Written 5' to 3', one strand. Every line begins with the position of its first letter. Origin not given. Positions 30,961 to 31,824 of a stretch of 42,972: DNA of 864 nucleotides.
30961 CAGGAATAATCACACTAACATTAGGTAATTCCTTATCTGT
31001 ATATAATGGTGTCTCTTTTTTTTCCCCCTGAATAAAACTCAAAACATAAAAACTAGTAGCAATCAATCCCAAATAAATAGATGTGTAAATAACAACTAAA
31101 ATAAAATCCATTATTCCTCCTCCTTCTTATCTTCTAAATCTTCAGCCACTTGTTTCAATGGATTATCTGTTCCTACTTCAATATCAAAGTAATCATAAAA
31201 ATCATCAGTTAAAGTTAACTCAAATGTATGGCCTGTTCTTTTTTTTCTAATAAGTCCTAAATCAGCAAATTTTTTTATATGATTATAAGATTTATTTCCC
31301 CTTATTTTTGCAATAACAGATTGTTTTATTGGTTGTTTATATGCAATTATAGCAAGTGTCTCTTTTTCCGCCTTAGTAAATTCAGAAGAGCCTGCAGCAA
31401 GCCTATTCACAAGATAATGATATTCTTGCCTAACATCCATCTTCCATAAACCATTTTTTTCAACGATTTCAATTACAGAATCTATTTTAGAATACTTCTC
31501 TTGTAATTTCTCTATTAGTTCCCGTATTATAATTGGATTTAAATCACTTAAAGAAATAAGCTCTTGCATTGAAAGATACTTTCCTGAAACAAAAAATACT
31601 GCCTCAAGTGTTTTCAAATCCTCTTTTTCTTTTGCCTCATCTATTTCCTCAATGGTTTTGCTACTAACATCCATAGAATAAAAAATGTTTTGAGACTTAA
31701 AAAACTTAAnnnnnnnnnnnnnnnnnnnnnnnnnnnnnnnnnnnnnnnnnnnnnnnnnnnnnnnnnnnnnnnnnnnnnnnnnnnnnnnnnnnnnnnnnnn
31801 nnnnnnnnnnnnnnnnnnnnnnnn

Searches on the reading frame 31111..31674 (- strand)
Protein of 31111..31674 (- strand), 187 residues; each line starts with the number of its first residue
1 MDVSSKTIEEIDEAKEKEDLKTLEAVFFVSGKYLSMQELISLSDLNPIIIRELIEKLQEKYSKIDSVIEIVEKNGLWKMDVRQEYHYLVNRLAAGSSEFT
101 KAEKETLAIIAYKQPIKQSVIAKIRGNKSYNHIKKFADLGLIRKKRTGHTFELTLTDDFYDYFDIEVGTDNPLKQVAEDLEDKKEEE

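Call 25: search_protein_families(library=pfam, proteins=[window:31111-31674:-], max_evalue=0.00001)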
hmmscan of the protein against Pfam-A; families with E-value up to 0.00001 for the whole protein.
window:31111-31674:- (187 aa): 1 family
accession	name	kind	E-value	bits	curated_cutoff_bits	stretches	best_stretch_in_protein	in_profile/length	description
PF04079.22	SMC_ScpB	-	2.2e-35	122.1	27.4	1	22-166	2-152/160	Segregation and condensation complex subunit ScpB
